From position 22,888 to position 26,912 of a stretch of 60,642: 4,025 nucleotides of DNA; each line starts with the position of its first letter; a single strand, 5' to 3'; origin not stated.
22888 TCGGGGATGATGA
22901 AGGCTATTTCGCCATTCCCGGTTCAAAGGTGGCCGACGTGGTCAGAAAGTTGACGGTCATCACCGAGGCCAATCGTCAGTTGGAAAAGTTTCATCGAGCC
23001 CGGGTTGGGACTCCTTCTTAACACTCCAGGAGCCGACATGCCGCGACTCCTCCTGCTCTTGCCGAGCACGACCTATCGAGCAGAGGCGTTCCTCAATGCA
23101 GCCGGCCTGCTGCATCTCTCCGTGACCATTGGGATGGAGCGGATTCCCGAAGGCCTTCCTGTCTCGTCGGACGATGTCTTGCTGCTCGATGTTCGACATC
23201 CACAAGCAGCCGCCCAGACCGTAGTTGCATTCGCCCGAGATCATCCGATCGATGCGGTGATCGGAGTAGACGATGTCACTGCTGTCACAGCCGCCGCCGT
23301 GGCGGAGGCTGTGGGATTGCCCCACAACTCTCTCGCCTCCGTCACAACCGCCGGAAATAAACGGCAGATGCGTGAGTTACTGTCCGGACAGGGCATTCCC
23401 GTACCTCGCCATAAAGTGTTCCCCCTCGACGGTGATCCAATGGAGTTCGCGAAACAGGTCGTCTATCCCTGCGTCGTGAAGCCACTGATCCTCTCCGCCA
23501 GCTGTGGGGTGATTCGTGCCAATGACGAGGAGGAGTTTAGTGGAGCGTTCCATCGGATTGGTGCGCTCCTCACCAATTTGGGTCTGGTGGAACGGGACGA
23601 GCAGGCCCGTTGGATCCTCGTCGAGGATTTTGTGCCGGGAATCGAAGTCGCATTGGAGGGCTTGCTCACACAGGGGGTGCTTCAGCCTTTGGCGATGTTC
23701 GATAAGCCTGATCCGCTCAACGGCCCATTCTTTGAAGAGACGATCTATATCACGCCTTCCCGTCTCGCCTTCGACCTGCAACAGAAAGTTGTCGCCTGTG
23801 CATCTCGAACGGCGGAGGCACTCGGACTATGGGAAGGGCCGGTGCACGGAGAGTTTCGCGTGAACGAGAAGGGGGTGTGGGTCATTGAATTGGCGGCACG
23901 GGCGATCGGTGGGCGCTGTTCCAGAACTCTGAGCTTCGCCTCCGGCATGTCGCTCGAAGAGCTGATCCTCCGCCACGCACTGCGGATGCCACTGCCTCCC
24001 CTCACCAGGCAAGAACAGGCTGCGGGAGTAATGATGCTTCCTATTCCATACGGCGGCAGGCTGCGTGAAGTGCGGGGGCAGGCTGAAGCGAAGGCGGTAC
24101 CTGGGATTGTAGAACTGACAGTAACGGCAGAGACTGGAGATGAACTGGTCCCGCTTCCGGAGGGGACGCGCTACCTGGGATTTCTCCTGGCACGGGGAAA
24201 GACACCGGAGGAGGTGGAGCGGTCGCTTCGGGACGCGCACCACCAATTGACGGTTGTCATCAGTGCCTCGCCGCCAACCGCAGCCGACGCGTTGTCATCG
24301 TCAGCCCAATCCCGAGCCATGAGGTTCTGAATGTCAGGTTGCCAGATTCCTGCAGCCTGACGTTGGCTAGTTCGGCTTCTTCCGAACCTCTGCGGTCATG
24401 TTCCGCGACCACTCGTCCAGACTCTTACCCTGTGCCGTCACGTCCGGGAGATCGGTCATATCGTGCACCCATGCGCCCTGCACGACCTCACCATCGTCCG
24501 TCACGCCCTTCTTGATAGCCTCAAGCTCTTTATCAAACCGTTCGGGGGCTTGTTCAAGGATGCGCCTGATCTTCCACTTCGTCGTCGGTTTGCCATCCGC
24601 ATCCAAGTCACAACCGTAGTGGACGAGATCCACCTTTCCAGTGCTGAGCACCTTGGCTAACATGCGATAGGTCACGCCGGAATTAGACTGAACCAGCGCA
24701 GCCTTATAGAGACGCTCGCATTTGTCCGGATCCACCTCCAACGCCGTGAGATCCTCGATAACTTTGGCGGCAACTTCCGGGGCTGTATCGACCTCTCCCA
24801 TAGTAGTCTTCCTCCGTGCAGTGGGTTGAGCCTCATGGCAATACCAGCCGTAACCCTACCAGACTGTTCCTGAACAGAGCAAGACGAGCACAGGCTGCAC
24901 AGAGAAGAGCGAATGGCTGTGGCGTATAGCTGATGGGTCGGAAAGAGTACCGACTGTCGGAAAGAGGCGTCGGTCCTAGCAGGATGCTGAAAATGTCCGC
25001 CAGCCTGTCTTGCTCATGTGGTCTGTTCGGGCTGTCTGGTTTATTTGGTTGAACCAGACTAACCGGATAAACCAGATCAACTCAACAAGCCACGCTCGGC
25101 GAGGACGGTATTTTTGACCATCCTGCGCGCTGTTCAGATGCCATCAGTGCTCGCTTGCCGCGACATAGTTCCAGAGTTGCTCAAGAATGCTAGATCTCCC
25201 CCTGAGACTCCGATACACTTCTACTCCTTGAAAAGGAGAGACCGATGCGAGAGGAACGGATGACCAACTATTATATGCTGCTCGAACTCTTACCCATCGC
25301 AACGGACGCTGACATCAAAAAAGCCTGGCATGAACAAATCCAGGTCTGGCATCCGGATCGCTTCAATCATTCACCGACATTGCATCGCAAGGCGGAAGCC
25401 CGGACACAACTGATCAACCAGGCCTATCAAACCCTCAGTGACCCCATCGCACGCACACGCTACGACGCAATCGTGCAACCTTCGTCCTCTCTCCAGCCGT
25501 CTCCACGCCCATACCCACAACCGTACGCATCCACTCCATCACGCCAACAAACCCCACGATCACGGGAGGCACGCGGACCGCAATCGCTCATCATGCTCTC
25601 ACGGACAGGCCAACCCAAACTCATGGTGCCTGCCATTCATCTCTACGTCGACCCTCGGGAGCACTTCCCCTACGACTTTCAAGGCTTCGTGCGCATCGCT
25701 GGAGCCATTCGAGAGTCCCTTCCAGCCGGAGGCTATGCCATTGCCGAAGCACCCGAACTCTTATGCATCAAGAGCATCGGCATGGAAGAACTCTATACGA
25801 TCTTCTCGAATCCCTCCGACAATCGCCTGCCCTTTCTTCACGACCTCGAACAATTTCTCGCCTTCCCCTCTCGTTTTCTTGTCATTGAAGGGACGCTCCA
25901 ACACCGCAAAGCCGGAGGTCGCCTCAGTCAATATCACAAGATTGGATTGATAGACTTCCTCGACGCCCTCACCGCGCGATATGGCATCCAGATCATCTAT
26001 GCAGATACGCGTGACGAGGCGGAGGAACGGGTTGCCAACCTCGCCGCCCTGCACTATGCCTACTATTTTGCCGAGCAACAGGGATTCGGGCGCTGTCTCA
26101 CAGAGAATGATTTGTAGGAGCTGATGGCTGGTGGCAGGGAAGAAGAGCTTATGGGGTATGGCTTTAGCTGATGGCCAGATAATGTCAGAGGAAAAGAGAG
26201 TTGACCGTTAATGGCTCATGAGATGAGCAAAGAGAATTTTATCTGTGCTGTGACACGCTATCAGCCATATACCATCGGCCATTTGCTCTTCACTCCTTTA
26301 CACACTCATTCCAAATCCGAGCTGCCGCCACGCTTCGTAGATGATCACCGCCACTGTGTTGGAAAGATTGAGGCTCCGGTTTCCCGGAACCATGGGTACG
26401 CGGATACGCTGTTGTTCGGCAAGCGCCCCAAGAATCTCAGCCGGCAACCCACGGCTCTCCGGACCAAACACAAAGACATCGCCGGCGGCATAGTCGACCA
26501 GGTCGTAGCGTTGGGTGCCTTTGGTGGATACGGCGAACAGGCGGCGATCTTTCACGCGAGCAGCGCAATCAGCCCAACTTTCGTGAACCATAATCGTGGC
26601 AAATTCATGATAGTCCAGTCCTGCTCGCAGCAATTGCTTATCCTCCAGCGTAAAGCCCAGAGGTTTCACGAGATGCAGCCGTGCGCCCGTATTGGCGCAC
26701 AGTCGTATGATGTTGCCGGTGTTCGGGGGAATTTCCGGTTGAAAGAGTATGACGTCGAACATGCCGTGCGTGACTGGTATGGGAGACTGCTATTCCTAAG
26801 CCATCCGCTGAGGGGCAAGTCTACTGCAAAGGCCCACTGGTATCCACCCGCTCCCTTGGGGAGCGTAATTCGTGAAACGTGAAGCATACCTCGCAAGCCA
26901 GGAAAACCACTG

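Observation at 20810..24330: CCAEP-tail radical SAM enzyme + DUF169 + ATP-grasp ligase: compact three-gene cluster of unknown function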

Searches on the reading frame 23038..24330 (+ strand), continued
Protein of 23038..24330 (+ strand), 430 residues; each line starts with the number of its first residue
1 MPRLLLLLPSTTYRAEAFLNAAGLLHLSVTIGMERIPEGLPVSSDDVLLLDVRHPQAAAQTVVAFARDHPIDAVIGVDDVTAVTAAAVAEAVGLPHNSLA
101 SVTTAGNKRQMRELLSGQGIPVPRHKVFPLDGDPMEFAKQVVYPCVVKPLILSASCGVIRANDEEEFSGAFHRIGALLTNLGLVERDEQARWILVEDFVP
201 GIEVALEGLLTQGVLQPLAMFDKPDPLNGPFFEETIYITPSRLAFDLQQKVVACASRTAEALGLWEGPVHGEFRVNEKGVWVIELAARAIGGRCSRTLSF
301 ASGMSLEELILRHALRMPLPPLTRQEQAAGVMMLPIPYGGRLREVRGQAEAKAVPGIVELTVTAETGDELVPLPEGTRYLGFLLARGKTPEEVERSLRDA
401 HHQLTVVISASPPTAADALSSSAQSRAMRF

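Call 98: find_encoding_contigs(protein=P0436, flank=6000, max_places=1)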
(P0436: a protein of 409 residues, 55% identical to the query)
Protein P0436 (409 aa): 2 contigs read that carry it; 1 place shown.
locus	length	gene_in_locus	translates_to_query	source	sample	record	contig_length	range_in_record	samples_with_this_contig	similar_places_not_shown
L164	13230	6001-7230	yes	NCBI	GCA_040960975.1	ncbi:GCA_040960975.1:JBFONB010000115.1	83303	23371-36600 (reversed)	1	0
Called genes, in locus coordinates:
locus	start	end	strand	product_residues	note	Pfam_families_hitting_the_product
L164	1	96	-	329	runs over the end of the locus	PF00389:2-Hacid_dh, PF02826:2-Hacid_dh_C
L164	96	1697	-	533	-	PF00496:SBP_bac_5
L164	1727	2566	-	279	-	PF00528:BPD_transp_1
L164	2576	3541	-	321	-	PF19300:BPD_transp_1_N, PF00528:BPD_transp_1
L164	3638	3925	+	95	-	-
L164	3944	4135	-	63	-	PF09360:zf-CDGSH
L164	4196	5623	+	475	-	PF02310:B12-binding (weak), PF04055:Radical_SAM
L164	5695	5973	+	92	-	PF01106:NifU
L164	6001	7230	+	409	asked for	PF02655:ATP-grasp_3 (faint), PF18130:ATPgrasp_N, PF01071:GARS_A (weak), PF13535:ATP-grasp_4, PF18603:LAL_C2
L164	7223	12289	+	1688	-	PF01590:GAF, PF13185:GAF_2, PF01590:GAF, PF13185:GAF_2, PF01590:GAF, PF13185:GAF_2, PF13492:GAF_3, PF01590:GAF, +19 more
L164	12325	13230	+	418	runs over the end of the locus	PF13458:Peripla_BP_6, PF01094:ANF_receptor, PF13433:Peripla_BP_5 (weak)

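Call 99: find_encoding_contigs(protein=P0451, flank=6000, max_places=1)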
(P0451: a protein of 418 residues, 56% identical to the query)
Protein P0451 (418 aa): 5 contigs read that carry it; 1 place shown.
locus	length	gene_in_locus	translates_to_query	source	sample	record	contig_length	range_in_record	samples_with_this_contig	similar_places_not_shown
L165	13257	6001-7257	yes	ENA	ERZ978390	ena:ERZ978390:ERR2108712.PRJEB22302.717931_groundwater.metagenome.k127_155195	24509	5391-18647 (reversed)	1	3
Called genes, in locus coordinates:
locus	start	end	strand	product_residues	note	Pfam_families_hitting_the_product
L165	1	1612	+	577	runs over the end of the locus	PF01274:MS_TIM-barrel, PF20659:MS_C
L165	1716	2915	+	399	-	PF10282:Lactonase (faint), PF22494:choice_anch_I (faint), PF23414:Beta-prop_EML_2 (faint)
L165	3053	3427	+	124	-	PF01243:PNPOx_N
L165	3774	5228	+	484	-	PF02310:B12-binding, PF04055:Radical_SAM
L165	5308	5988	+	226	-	PF02596:DUF169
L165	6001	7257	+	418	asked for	PF18130:ATPgrasp_N, PF01071:GARS_A, PF13535:ATP-grasp_4, PF18603:LAL_C2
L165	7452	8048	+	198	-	PF01521:Fe-S_biosyn, PF01106:NifU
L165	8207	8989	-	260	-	PF13883:CREG_beta-barrel, PF01243:PNPOx_N, PF10615:DUF2470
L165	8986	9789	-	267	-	PF03096:Ndr, PF12146:Hydrolase_4, PF00561:Abhydrolase_1, PF12697:Abhydrolase_6, PF08386:Abhydrolase_4 (faint)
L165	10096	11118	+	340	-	PF20803:PaaX_M (faint), PF20229:ChrB_N, PF09828:ChrB_C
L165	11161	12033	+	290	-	PF07485:DUF1529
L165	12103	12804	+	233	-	PF06439:3keto-disac_hyd (weak)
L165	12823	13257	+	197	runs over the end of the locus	PF03413:PepSY (weak)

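Call 100: find_encoding_contigs(protein=P0484, flank=6000, max_places=1)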
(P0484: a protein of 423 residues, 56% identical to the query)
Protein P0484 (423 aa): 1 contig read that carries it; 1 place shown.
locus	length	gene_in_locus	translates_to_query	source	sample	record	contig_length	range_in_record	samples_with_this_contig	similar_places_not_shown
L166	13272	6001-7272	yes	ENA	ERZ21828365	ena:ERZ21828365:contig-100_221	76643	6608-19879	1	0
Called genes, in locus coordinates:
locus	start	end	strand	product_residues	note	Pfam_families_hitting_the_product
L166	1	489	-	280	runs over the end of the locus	PF00528:BPD_transp_1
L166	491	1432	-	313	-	PF00528:BPD_transp_1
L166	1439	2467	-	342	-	PF00005:ABC_tran, PF13304:AAA_21 (faint)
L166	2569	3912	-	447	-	PF10518:TAT_signal (faint), PF01547:SBP_bac_1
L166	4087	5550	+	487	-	PF04055:Radical_SAM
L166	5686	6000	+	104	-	PF01106:NifU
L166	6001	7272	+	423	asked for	PF18130:ATPgrasp_N, PF01071:GARS_A (weak), PF13535:ATP-grasp_4, PF18603:LAL_C2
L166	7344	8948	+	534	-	PF00496:SBP_bac_5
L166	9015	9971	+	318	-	PF19300:BPD_transp_1_N, PF00528:BPD_transp_1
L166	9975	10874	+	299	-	PF12911:OppC_N (weak), PF00528:BPD_transp_1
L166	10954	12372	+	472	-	PF00171:Aldedh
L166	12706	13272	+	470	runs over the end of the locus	PF01425:Amidase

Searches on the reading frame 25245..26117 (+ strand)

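Call 24: search_protein_families(library=pfam, proteins=[window:25245-26117:+], max_evalue=0.01)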
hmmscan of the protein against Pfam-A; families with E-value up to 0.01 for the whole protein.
window:25245-26117:+ (290 aa): 1 family
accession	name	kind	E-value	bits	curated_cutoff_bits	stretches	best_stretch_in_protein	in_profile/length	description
PF00226.36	DnaJ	-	2.6e-14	53.5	27.8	1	8-74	1-63/63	DnaJ domain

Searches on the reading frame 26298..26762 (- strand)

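Call 24: search_protein_families(library=pfam, proteins=[window:26298-26762:-], max_evalue=0.01)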
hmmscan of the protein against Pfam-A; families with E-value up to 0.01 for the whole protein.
window:26298-26762:- (154 aa): 1 family
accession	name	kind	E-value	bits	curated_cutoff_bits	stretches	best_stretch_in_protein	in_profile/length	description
PF00588.24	SpoU_methylase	-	9.8e-33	113.7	29.7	1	3-142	3-142/142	SpoU rRNA Methylase family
